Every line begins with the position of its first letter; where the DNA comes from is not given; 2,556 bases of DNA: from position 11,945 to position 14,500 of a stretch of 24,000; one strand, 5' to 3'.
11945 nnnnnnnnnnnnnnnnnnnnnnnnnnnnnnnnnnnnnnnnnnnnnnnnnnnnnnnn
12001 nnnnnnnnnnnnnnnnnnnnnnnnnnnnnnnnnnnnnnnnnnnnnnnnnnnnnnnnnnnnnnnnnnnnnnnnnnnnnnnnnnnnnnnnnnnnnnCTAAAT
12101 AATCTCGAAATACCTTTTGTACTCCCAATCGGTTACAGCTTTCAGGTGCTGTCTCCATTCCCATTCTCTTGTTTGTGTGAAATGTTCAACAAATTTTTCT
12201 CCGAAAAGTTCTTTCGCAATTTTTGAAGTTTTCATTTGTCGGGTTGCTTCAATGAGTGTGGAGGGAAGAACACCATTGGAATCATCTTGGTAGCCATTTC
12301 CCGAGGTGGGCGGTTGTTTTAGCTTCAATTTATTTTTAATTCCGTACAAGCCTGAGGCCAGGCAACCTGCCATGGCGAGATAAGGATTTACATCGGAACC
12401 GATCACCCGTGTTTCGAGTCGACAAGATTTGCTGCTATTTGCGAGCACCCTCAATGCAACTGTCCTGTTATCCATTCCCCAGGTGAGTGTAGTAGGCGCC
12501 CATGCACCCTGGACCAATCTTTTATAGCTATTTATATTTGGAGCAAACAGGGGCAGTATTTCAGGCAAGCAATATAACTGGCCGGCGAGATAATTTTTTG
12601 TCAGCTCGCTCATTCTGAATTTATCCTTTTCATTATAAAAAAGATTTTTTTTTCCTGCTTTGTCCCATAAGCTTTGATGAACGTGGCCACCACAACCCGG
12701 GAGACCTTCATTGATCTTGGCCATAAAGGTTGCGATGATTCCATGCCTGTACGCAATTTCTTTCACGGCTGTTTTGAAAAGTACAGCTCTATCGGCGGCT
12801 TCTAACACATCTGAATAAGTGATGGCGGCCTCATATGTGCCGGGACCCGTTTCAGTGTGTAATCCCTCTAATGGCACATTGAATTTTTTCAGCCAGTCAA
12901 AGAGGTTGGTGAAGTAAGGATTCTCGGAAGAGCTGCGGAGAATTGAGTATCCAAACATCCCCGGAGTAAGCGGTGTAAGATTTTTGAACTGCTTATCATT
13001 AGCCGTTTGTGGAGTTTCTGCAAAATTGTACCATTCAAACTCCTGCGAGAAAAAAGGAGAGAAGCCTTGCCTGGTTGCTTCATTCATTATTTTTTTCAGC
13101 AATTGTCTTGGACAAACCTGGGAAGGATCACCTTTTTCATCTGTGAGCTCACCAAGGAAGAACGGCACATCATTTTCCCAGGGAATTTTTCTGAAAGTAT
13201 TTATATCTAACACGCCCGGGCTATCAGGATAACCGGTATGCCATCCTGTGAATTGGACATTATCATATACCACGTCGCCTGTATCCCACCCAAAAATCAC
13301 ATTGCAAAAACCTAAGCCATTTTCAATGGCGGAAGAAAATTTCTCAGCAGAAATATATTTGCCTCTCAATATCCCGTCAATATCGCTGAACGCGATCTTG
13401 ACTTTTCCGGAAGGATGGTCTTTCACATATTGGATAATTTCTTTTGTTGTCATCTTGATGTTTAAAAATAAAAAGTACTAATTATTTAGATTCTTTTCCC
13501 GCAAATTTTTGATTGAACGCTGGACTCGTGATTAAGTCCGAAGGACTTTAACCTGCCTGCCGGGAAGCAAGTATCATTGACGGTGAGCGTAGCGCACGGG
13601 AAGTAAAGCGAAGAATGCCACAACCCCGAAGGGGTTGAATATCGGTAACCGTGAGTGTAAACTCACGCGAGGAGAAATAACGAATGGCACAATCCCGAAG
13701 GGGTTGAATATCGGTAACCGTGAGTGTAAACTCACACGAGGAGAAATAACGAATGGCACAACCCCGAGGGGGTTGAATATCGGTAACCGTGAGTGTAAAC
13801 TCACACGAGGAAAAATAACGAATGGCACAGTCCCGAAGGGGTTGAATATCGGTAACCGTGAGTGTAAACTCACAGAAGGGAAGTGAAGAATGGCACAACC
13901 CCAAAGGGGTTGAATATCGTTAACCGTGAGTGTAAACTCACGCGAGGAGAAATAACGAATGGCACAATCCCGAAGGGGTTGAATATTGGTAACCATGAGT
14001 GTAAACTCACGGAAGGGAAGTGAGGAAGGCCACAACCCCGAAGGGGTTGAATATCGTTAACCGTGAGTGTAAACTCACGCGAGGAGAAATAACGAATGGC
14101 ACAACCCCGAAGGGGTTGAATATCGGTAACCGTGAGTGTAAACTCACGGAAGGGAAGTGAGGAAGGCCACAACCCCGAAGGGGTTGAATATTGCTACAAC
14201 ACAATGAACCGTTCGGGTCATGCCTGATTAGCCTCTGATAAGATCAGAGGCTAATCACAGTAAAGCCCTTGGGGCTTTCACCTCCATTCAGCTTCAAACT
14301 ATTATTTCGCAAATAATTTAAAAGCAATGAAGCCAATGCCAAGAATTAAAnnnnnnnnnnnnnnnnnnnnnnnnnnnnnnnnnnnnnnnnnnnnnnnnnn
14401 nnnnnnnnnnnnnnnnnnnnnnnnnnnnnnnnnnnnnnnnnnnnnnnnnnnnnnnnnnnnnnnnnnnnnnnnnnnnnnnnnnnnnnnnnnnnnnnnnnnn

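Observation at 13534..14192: Tandem array of ~10 units of a 68/69-bp double-hairpin module between the permease and ligase genes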

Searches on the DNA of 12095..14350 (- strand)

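Call 5: search_rna_families(source=window, start=13400, end=14350, threshold=evalue, max_evalue=10)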
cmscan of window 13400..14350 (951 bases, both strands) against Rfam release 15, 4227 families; matches with E-value up to 10: 7.
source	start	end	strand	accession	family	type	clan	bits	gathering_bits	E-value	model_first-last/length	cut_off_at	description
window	13736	13839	-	RF01956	NEAT1_2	Gene; lncRNA;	-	17.4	60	0.49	1-116/116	no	Nuclear enriched abundant transcript 1 conserved region 2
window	14227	14257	+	RF03898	mir-7616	Gene; miRNA;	-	15.8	100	8.5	1-67/67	no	mir-7616 microRNA precursor family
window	14219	14264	-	RF04079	MIR161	Gene; miRNA;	-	15.2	90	5.2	1-136/136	no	MIR161 microRNA precursor family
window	13878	13901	+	RF02756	ES239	Gene; sRNA;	-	14.7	62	7.8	63-86/123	no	ES239 sRNA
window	14029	14051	+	RF01753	psbNH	Cis-reg;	-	13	45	4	30-54/60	no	psbNH RNA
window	14166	14188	+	RF01753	psbNH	Cis-reg;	-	13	45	4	30-54/60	no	psbNH RNA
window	13617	13639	+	RF01753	psbNH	Cis-reg;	-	13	45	4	30-54/60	no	psbNH RNA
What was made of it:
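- On Any Rfam RNA family: At E up to 10 only chance matches of 13-17 bits appear (call 5).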

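Call 43: search_rna_families(sources=[L086, L005, L065], threshold=gathering)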
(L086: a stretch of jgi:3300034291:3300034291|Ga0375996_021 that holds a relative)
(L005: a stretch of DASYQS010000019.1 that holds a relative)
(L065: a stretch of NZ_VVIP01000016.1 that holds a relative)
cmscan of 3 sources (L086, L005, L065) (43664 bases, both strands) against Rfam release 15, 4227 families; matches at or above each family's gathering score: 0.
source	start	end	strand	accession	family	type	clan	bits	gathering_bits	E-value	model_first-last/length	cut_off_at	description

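Call 83: build_rna_model(alignment_id=A1, structure=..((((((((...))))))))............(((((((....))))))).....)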
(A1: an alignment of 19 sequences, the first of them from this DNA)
Model R1 built from alignment A1 (19 sequences, 56 columns); structure: as given.
model positions 51; base pairs 15; branch points 1; effective number of sequences 19; information 1.012 bits per position. Calibrated on 0.2 Mb of random sequence (short: E-values are rough).
structure used (alignment columns):
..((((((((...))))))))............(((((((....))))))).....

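Call 84: search_with_rna_model(model_id=R1, sources=[window, L005, L006, L007, L008, L009, L010, L011, L012, L013, L014, L015, L016, L017, L018, L019, L020, L021, L022, L023, L024, L025, L026, L027, L028, L029, L030, L031, L032, L033, L034, L035, L036, L037, L038, L039, L040, L041, L042, L043, L044, L045, L046, L047, L048, L049, L050, L051, L052, L053, L054, L055, L056, L057, L058, L059, L060, L061, L062, L063, L064, L065, L066, L067, L068, L069, L070, L071, L072, L073, L074, L075, L076, L077, L078, L079, L080, L081, L082, L083, L084, L086, L087, L088, L089, L091], max_evalue=1, make_alignment=true)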
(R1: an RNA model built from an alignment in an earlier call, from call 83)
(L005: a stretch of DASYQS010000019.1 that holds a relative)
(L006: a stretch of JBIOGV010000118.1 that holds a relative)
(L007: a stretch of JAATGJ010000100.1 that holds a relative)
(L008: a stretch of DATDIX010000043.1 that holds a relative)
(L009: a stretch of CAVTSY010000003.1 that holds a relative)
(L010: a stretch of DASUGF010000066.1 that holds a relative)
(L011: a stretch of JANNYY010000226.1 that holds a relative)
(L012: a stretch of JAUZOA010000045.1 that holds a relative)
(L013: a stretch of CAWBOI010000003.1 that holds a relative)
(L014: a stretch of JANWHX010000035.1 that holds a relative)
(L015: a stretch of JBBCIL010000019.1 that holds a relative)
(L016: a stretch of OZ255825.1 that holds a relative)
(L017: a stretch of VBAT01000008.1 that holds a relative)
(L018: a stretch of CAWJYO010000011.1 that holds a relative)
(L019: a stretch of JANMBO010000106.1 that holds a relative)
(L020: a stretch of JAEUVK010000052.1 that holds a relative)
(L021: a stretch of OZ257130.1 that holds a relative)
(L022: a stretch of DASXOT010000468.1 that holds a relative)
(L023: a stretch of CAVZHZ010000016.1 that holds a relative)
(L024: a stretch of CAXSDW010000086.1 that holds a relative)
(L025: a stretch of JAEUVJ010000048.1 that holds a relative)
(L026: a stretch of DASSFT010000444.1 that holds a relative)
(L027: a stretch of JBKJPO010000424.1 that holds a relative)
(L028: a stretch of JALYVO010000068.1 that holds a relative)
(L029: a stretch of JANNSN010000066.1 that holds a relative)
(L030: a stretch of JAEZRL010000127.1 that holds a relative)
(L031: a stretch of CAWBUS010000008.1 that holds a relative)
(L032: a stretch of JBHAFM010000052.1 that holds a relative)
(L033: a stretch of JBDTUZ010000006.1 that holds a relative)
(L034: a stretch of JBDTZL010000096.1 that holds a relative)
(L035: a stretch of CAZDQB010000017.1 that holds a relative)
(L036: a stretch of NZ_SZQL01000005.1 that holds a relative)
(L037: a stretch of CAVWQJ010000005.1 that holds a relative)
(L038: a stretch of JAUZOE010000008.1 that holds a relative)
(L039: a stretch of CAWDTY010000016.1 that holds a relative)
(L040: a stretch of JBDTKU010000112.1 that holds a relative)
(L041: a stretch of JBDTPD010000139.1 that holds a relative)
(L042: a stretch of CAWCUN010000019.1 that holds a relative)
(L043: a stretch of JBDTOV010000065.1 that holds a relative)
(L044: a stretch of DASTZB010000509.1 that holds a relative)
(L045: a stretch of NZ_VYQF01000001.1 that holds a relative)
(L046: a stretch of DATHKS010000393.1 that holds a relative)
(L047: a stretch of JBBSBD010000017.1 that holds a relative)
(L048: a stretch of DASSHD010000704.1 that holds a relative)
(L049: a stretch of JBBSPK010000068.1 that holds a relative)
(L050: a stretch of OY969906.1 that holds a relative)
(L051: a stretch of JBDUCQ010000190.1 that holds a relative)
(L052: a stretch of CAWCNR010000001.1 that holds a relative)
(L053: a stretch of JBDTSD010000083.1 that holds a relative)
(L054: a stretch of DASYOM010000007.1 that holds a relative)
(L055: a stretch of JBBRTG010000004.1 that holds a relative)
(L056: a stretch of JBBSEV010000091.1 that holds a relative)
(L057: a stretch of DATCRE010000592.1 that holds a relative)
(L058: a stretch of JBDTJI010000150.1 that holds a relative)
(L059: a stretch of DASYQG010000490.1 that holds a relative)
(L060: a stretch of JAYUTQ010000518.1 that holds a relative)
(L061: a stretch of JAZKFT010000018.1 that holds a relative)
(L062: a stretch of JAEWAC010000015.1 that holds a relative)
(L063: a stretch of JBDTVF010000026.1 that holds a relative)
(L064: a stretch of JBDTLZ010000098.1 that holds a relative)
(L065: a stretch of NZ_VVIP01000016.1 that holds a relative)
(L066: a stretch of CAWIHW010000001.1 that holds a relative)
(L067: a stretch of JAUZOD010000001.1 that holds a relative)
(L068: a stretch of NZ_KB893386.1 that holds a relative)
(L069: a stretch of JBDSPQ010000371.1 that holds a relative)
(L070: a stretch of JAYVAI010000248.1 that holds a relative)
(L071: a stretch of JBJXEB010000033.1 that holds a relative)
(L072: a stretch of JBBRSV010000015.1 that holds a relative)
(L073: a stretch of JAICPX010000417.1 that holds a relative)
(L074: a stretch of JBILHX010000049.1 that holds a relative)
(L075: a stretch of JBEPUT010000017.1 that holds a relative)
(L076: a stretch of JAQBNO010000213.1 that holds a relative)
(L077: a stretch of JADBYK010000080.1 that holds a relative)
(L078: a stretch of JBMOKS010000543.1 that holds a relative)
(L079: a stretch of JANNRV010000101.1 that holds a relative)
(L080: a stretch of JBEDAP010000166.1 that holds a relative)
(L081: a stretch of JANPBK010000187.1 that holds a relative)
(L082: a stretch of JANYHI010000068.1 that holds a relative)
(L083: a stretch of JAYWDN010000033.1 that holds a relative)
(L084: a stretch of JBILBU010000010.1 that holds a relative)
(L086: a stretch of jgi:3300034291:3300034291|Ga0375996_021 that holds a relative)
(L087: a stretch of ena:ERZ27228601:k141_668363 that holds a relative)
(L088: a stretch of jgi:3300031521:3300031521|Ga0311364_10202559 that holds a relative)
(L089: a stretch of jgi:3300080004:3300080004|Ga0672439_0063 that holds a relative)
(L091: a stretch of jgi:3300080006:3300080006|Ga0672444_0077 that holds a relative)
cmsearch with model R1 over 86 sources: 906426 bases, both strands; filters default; matches with E-value up to 1: 97.
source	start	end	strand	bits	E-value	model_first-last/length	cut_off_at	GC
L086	10277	10327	+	69.3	1.4e-16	1-51/51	no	0.57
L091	5934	5984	+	69.3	1.4e-16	1-51/51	no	0.61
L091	5804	5854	+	68.5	2.4e-16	1-51/51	no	0.59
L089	10442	10493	+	67.7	3.9e-16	1-51/51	no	0.6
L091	5476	5526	+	66.9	6.5e-16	1-51/51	no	0.57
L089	546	597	-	66.4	9.2e-16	1-51/51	no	0.58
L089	10613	10663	+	65.9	1.2e-15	1-51/51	no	0.57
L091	5542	5592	+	64.9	2.5e-15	1-51/51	no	0.55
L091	5319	5370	+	64.3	3.6e-15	1-51/51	no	0.56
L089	10548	10598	+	63.6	5.6e-15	1-51/51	no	0.55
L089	10765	10815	+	63.6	5.6e-15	1-51/51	no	0.55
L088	1313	1363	+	63.6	5.6e-15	1-51/51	no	0.59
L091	5739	5789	+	62.8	9.1e-15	1-51/51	no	0.59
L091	5674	5724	+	62.4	1.2e-14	1-51/51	no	0.57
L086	9986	10036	+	62.4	1.2e-14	1-51/51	no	0.53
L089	10679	10729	+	62.3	1.3e-14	1-51/51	no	0.55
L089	10830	10880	+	62.3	1.3e-14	1-51/51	no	0.55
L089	320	371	-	61.5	2.2e-14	1-51/51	no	0.58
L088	1381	1431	+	61.2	2.7e-14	1-51/51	no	0.61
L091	8385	8436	-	60.9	3.1e-14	1-51/51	no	0.52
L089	10284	10335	+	60.7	3.5e-14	1-51/51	no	0.54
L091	6002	6053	+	60.2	5.1e-14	1-51/51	no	0.6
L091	5609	5659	+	58.4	1.6e-13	1-51/51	no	0.55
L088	1245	1295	+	57.8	2.3e-13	1-51/51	no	0.61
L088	1928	1978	+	57.4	3e-13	1-51/51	no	0.57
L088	1656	1706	+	56.3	6e-13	1-51/51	no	0.61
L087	321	371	+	56.2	6.5e-13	1-51/51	no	0.55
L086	4357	4407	-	56.1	6.8e-13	1-51/51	no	0.57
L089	613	663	-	56.1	6.9e-13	1-51/51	no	0.55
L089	2344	2394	-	55.7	9.2e-13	1-51/51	no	0.49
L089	10350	10401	+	55.4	1.1e-12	1-51/51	no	0.5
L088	1792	1842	+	55.2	1.2e-12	1-51/51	no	0.59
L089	482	532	-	54.4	2.1e-12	1-51/51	no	0.53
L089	679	729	-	54.4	2.1e-12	1-51/51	no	0.53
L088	1860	1910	+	51.9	1e-11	1-51/51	no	0.55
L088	1449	1500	+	45.4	6.7e-10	1-51/51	no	0.6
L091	5872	5919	+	44.8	9.9e-10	1-51/51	no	0.56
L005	5874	5921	+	42.8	3.8e-09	1-51/51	no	0.46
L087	182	233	+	40.3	1.8e-08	1-51/51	no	0.46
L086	9839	9878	+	39.2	3.7e-08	1-51/51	no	0.47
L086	10063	10102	+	39.2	3.7e-08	1-51/51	no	0.47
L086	10448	10488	+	39.1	4e-08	1-51/51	no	0.49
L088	1519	1569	+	38.5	6e-08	1-51/51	no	0.57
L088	1588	1638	+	38.5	6e-08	1-51/51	no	0.57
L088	1190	1227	+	37.5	1.1e-07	1-51/51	no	0.61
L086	4424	4468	-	37.2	1.3e-07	1-51/51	no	0.56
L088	1724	1774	+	35.8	3.4e-07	1-51/51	no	0.59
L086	10222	10261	+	35.7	3.6e-07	1-51/51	no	0.5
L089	10113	10153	+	32.5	2.8e-06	1-51/51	no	0.41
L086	9777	9811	+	30.8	8.5e-06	1-51/51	no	0.57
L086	10507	10556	-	30.2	1.2e-05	1-51/51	no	0.56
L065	8915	8963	-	30.1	1.3e-05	1-51/51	no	0.49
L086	10166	10190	+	29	2.7e-05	23-47/51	no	0.48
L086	9942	9966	+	29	2.7e-05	23-47/51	no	0.48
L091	6068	6109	+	28.5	3.7e-05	1-51/51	no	0.6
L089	779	820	-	28.5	3.7e-05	1-51/51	no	0.6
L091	338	379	+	27.9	5.6e-05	1-51/51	no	0.6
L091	456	497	+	27.8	5.7e-05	1-51/51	no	0.6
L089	10235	10270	+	27.7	6.3e-05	1-51/51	no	0.56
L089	425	466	-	27.7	6.3e-05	1-51/51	no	0.57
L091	8481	8522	-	27.7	6.3e-05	1-51/51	no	0.57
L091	8541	8566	-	26.8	0.00011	23-47/51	no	0.42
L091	5425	5459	+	26.6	0.00012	1-51/51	no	0.54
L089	743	778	-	26.2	0.00016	1-51/51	no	0.53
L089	393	418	-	25.8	0.00021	23-47/51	no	0.46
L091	504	529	+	25.8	0.00021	23-47/51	no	0.46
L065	8981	9003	+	25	0.00034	25-47/51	no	0.52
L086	10386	10420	+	24.4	0.00051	1-51/51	no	0.57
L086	4486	4536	-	23.6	0.00085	1-51/51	no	0.43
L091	15406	15456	-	22.5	0.0017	1-51/51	no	0.63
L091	289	315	+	22.1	0.0023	21-47/51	no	0.44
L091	5273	5299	+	22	0.0024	21-47/51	no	0.44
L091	398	441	+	21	0.0047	1-51/51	no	0.64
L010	3399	3452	+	20.9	0.005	1-51/51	no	0.57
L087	413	436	+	20.2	0.0078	24-47/51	no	0.54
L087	280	298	+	19.2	0.015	29-47/51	no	0.58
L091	8455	8474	-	19.2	0.015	29-47/51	no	0.55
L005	5788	5812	-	18.7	0.02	23-47/51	no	0.48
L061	9573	9622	-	18.6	0.022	1-51/51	no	0.58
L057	4267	4317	-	17.4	0.048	1-51/51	no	0.35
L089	2427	2445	-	16.9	0.066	29-47/51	no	0.47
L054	5946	5973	+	15.6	0.15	20-47/51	no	0.54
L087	459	487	+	13.7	0.51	1-51/51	no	0.62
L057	4343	4363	+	13.6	0.55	27-47/51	no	0.38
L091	6116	6136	+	13.5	0.58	29-47/51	no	0.48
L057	4398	4412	+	13.3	0.65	32-46/51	no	0.53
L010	3371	3418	-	13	0.82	1-51/51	no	0.56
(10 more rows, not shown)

Alignment A2: 97 matches aligned to the model, 85 columns, each read 5' to 3' on its own strand. Consensus structure (alignment columns), stored with it:
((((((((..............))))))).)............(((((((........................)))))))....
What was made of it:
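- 13613..14161 (-): Eight full 68/69-bp units, order AAABABAB on the + strand. On the minus strand each unit reads: linker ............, hairpin 1 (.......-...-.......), a 21-22-nt pyrimidine-rich variable linker (form A or B), hairpin 2 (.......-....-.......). Covariance-model hits on the minus strand with E from 5e-14 to 7e-11 (call 84).
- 14162..14199 (-): Terminal partial unit at the permease-proximal end. It has hairpin 1 only (14170-14186), preceded on the minus strand by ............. (14199-14187), a GTAG-containing variant of the conserved linker. Model hit 14170-14196, E = 8.8e-6 (call 84).
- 14225..14282 (+): Diverged module in inverted orientation, directly after the permease stop codon. 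It has a 15-bp-stem hairpin (14225-14257), linker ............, and hairpin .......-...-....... (14262-14278). Model hit 14232-14282 on the + strand, E = 1.4e-5 (call 84).
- On REP / BIME (REPIN) elements: All units are head to tail on one strand (call 84).
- Sites outside the window locus include L065, L010 and L061, with weaker hits in L057 and L054 (call 84). Model hits are rare in about 800 kb of Chitinophagaceae DNA (call 84).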

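Call 100: search_with_rna_model(model_id=R1, sources=[L092, L093, L094, L095, L096, L097, L098, L099, L100, L101, L102, L103, L104, L105, L106, L107, L108], max_evalue=1)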
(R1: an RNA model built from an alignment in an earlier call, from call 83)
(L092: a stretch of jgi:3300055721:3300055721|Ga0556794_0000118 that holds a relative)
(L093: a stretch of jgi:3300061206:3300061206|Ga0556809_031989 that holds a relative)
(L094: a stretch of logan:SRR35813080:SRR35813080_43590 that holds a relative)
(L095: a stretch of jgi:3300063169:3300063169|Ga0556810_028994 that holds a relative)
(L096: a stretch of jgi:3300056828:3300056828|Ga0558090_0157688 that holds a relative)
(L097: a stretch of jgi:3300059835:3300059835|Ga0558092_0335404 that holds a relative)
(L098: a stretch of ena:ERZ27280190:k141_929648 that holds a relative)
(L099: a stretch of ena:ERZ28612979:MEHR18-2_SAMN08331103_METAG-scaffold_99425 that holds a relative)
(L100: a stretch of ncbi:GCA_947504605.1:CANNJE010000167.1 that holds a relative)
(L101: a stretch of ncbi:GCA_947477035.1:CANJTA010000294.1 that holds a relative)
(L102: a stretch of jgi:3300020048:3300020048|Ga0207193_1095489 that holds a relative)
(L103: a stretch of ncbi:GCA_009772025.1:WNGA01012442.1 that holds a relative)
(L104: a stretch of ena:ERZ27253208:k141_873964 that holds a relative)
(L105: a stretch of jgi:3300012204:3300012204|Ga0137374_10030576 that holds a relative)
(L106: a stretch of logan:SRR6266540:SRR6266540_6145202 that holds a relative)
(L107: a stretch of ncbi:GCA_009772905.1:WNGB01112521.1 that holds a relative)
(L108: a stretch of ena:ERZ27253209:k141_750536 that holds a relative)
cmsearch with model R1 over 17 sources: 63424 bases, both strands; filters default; matches with E-value up to 1: 2.
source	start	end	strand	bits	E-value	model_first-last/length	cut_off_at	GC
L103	270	328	-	11.1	0.2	1-51/51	no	0.37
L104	270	328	-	11.1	0.2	1-51/51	no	0.37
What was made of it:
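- On REP / BIME (REPIN) elements: Seventeen RayT-like loci tested with the model gave no hit with E < 0.2 (call 100).
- Tried and rejected: Flanks of 17 RayT-like loci carry other repeat types and gave no model hit with E < 0.2 (call 100).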
